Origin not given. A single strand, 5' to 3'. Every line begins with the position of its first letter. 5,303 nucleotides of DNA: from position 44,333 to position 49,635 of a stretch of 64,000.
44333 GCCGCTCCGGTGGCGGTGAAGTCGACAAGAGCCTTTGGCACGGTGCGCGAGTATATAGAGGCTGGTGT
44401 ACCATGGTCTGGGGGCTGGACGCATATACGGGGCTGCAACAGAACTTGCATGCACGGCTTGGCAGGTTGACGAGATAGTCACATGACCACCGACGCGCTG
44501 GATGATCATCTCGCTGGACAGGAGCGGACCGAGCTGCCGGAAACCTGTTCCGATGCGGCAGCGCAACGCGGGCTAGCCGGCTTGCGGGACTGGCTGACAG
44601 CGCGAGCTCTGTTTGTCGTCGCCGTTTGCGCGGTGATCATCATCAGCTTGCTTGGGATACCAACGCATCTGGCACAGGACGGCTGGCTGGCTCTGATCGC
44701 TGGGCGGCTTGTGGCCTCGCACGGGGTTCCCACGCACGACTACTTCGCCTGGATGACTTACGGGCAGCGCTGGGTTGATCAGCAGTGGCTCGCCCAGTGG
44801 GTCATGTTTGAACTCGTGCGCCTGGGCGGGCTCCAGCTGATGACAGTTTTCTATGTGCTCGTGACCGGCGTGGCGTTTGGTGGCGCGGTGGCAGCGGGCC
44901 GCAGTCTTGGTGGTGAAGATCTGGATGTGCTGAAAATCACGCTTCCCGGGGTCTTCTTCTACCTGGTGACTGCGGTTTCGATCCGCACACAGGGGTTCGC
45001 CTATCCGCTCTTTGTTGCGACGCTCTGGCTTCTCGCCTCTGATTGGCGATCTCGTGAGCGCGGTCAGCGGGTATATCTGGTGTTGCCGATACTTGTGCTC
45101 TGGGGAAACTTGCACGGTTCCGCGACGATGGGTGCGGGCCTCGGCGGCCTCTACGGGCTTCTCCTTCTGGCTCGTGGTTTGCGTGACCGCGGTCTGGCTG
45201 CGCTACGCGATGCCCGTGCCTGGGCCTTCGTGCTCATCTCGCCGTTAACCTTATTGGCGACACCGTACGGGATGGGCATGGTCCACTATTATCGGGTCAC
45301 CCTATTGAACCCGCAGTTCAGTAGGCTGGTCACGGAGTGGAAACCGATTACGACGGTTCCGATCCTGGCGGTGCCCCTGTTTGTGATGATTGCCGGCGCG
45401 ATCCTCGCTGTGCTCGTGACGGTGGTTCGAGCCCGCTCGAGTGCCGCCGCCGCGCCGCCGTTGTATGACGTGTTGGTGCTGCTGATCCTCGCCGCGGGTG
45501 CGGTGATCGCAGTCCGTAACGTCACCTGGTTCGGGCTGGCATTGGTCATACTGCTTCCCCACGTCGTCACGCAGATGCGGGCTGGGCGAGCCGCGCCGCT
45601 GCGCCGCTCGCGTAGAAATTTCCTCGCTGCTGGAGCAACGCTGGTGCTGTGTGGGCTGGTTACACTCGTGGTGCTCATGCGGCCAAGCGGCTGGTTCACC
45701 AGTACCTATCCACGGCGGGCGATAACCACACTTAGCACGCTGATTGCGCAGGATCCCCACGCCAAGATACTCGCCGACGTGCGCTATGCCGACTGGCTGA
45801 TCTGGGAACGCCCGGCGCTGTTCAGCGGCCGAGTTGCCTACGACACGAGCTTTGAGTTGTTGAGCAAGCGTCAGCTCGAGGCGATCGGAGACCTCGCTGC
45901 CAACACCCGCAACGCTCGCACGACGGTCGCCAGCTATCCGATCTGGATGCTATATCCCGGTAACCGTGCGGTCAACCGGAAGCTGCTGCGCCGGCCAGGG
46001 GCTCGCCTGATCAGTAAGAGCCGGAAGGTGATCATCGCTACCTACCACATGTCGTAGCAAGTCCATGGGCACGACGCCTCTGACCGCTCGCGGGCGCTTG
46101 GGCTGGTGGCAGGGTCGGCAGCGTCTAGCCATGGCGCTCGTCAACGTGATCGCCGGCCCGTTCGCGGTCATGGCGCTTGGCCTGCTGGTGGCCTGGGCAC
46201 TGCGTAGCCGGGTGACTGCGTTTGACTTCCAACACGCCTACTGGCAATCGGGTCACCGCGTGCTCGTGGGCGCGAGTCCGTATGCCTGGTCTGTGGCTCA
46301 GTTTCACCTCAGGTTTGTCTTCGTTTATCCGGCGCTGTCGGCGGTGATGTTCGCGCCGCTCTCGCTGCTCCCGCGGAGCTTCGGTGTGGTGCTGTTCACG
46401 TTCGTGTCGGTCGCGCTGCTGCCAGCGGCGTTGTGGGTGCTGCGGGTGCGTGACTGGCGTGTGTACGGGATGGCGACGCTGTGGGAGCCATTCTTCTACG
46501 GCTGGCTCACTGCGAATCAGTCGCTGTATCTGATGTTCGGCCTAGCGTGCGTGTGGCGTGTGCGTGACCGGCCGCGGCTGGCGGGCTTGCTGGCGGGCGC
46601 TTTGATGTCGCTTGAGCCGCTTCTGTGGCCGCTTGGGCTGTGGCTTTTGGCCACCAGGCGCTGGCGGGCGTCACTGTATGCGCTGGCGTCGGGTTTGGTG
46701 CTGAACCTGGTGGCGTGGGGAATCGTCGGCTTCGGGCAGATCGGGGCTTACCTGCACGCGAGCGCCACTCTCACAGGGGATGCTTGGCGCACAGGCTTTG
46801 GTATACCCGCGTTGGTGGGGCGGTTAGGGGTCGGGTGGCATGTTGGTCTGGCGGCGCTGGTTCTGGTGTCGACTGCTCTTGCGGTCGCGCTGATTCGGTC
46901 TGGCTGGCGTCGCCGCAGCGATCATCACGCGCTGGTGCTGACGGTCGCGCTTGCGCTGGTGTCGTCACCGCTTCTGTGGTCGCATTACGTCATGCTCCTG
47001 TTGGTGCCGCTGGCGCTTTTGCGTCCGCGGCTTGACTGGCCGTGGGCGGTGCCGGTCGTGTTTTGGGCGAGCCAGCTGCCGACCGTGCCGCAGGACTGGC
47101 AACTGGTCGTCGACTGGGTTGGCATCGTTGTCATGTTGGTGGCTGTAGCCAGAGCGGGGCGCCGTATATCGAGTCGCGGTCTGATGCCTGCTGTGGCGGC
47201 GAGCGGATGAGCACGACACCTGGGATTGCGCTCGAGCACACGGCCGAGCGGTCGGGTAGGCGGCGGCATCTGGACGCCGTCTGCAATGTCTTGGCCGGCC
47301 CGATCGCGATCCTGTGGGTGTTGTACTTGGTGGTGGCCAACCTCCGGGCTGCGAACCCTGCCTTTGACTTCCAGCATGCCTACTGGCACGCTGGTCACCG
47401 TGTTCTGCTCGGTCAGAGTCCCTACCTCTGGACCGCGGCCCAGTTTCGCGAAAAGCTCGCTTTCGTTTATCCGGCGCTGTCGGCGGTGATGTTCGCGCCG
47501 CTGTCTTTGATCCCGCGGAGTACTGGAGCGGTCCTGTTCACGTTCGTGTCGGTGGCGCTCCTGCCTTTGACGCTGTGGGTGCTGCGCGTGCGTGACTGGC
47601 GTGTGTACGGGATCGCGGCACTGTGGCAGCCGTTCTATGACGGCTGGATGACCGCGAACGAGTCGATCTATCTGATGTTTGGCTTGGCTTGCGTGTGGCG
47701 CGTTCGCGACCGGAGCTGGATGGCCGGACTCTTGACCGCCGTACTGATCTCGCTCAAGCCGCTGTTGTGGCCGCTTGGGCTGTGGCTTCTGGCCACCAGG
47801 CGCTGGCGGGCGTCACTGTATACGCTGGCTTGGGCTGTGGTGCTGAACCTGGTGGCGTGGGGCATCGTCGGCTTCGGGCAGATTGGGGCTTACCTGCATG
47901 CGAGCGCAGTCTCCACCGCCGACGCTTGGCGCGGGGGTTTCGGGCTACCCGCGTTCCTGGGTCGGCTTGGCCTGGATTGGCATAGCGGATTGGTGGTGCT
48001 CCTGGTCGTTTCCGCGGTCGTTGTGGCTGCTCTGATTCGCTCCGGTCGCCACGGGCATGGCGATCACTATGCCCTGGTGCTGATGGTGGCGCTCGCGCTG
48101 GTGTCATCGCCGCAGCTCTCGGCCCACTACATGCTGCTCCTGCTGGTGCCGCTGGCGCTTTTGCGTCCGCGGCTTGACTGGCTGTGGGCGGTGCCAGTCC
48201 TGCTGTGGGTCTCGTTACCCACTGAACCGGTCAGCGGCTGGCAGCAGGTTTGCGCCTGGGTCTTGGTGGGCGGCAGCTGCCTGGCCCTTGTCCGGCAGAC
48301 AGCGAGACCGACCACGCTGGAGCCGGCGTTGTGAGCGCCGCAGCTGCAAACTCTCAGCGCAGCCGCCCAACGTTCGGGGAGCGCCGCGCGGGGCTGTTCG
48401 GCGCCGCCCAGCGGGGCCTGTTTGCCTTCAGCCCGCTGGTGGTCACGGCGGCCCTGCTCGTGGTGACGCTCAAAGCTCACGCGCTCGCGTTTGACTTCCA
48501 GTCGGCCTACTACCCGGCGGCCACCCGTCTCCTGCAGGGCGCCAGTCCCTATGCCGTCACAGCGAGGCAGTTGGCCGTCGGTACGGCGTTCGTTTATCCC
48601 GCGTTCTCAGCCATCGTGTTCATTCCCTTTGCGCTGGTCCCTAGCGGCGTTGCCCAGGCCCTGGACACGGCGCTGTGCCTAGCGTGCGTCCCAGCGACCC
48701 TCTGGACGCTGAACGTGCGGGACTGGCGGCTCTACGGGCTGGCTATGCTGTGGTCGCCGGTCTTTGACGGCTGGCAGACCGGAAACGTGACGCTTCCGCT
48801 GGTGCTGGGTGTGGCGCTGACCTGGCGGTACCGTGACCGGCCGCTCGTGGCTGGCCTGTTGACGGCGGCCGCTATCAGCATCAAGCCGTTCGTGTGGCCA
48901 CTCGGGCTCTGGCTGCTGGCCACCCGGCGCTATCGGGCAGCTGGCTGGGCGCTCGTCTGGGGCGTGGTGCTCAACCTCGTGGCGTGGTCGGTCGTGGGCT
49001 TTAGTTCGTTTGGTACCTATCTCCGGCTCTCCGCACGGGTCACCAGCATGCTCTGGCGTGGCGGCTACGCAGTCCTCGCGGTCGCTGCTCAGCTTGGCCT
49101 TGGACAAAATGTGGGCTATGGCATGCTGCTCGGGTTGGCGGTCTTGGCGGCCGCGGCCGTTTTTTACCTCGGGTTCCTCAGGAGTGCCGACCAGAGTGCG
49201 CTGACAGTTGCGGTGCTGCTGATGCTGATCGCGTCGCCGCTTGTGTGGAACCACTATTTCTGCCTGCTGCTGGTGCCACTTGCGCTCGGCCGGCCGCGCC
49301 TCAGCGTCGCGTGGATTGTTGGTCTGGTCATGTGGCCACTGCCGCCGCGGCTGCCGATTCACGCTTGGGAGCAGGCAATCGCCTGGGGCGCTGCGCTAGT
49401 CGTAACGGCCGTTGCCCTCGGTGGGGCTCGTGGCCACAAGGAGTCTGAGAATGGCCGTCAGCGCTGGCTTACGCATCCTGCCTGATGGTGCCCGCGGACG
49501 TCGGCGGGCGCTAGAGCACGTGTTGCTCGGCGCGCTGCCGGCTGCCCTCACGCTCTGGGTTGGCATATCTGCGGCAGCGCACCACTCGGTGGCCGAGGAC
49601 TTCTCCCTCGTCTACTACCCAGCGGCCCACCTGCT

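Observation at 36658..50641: Tad/Flp pilus operon physically fused to an array of five GT87/DUF2029 (PimE-like) GT-C glycosyltransferase paralogs plus a large unknown membrane protein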

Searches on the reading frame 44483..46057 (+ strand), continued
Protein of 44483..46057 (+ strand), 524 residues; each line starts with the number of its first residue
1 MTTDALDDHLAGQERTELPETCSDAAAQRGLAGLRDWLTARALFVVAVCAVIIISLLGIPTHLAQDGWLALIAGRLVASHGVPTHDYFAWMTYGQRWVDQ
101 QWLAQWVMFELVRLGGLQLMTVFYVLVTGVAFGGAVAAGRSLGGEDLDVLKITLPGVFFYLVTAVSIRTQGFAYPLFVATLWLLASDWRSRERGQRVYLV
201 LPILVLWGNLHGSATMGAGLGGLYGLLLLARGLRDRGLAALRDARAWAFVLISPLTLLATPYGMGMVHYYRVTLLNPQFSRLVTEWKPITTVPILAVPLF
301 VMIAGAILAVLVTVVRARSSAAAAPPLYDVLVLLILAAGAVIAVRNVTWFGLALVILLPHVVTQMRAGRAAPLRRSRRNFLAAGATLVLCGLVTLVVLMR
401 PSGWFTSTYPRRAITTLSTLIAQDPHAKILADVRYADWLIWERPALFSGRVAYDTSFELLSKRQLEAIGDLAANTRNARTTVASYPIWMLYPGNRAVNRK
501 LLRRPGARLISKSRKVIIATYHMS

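Call 90: search_protein_families(library=pfam, proteins=[P0241, P0260, P0285, P0300, P0316, P0340, P0360, P0369, P0380, P0389], max_evalue=0.01)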
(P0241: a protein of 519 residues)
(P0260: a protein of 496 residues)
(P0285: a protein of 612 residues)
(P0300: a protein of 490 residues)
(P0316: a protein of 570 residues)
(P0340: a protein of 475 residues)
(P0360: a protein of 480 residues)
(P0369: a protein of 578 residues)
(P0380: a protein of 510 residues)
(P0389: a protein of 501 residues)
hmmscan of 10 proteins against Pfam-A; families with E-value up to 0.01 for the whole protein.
P0241 (519 aa): 0 families

P0260 (496 aa): 0 families

P0285 (612 aa): 1 family
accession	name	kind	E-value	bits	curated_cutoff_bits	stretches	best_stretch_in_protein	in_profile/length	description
PF04138.20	GtrA_DPMS_TM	-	4.1e-24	85.5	26.1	1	20-133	1-117/117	GtrA/DPMS, transmembrane domain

P0300 (490 aa): 0 families

P0316 (570 aa): 1 family
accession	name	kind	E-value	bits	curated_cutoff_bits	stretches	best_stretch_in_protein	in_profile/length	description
PF00353.25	HemolysinCabind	-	6.7e-15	55.2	23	3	483-518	1-36/36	RTX calcium-binding nonapeptide repeat (4 copies)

P0340 (475 aa): 0 families

P0360 (480 aa): 0 families

P0369 (578 aa): 0 families

P0380 (510 aa): 1 family
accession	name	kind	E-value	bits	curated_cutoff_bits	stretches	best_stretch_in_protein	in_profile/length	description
PF19554.4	DUF6077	-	0.0059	15.9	27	0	102-160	293-351/354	Family of unknown function (DUF6077)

P0389 (501 aa): 0 families

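Call 91: find_encoding_contigs(protein=P0285, flank=10000, max_places=3)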
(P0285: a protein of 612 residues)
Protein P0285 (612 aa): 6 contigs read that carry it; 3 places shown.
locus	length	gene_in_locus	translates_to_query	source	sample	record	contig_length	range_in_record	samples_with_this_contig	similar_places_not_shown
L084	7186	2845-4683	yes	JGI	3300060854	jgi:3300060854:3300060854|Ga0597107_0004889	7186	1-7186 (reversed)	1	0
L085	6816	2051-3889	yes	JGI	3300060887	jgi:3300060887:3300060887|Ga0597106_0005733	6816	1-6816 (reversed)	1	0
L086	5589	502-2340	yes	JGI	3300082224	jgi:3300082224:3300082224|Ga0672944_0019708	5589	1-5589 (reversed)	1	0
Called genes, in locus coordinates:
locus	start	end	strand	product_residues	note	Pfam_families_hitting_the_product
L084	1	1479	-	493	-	?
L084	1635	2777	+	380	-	PF28492:Beta_helix_4 (weak)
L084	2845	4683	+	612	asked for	PF04138:GtrA_DPMS_TM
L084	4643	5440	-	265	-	PF00535:Glycos_transf_2, PF13641:Glyco_tranf_2_3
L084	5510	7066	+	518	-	-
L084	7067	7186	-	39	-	PF01042:Ribonuc_L-PSP (weak)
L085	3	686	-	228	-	?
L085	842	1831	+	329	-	PF28492:Beta_helix_4 (weak)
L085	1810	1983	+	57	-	-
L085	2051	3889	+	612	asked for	PF04138:GtrA_DPMS_TM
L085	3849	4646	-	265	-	PF00535:Glycos_transf_2, PF13641:Glyco_tranf_2_3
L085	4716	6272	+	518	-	-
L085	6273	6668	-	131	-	PF01042:Ribonuc_L-PSP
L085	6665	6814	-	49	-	?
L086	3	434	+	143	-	?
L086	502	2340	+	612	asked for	PF04138:GtrA_DPMS_TM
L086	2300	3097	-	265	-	PF00535:Glycos_transf_2, PF13641:Glyco_tranf_2_3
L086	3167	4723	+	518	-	-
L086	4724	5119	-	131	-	PF01042:Ribonuc_L-PSP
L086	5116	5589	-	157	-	?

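Call 92: find_encoding_contigs(protein=P0300, flank=10000, max_places=3)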
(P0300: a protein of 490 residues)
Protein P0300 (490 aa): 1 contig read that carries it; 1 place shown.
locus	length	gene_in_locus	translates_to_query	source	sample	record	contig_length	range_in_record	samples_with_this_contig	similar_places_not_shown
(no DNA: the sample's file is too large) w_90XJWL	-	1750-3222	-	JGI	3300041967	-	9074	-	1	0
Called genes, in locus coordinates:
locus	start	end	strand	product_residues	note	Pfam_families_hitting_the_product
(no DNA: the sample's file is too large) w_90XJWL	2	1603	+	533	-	?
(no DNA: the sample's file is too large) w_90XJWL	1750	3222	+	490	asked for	-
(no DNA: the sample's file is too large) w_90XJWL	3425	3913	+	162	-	PF01894:YjbQ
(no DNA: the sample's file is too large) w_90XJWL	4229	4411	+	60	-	-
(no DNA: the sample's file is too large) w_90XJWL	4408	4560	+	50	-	-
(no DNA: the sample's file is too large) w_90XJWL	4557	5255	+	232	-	-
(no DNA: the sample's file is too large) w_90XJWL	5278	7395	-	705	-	PF03706:LPG_synthase_TM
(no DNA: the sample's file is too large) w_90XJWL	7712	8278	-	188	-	PF03729:DUF308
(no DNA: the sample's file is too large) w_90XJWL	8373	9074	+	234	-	?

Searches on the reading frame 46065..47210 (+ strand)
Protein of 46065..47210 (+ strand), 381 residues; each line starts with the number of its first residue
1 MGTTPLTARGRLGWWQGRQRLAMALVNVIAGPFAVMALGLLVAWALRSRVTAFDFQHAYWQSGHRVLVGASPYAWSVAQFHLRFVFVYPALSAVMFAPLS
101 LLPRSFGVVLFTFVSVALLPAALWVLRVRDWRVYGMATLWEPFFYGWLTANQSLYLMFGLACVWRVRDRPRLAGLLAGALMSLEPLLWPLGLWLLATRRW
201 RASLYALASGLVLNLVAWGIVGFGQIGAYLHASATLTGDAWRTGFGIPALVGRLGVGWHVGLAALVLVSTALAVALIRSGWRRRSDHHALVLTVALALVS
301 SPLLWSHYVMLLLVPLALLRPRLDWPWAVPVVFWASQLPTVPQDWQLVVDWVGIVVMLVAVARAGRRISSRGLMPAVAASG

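Call 3: search_protein_families(library=pfam, proteins=[window:46065-47210:+], max_evalue=0.1)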
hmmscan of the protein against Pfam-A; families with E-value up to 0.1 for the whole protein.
window:46065-47210:+ (381 aa): 2 families
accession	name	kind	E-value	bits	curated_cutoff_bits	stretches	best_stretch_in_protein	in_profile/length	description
PF09594.16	GT87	-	5.1e-19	69.4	25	1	86-302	1-237/237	Glycosyltransferase family 87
PF23809.1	Phage_holin_9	-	0.038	14.2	27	1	196-221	17-42/130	Bacteriophage holin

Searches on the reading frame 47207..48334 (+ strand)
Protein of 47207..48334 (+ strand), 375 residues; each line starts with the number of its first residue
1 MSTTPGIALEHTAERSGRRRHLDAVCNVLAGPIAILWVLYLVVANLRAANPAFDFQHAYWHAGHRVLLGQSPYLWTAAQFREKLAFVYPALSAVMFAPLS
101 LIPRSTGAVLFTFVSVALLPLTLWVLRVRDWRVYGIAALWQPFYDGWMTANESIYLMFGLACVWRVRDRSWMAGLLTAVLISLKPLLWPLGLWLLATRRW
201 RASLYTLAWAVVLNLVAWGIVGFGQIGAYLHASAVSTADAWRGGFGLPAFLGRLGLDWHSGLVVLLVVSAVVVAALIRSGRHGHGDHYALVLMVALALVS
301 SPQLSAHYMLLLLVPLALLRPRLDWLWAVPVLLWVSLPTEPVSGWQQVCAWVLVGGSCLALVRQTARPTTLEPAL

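Call 3: search_protein_families(library=pfam, proteins=[window:47207-48334:+], max_evalue=0.1)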
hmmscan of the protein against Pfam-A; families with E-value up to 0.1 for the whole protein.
window:47207-48334:+ (375 aa): 1 family
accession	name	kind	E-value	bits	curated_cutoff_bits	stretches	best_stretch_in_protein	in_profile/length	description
PF09594.16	GT87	-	3.6e-20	73.2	25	1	86-302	1-237/237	Glycosyltransferase family 87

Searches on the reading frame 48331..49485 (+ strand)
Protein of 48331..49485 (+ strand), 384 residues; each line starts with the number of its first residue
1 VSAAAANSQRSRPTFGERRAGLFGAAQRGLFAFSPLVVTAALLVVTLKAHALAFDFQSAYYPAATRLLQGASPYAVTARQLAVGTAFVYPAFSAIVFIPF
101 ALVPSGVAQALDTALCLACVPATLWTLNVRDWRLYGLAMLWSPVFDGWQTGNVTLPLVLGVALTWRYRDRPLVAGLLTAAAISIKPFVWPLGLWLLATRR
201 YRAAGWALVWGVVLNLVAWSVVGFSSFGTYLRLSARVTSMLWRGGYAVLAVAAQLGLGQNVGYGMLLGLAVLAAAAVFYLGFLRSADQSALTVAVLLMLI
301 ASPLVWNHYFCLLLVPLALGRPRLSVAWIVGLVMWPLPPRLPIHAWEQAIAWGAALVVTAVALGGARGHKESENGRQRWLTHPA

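Call 3: search_protein_families(library=pfam, proteins=[window:48331-49485:+], max_evalue=0.1)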
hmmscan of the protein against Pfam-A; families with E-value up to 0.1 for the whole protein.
window:48331-49485:+ (384 aa): 1 family
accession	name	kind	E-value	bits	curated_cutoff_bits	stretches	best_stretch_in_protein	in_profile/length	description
PF09594.16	GT87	-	3.7e-22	79.7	25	1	87-303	1-237/237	Glycosyltransferase family 87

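Call 73: search_protein_families(library=ncbifam, proteins=[window:48331-49485:+], max_evalue=0.1)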
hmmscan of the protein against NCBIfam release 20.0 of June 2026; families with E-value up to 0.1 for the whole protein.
window:48331-49485:+ (384 aa): 1 family
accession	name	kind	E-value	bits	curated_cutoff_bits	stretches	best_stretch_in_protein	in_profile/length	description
NF009915.0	PRK13375.1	equivalog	1.7e-07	30.2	413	1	37-319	42-340/425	mannosyltransferase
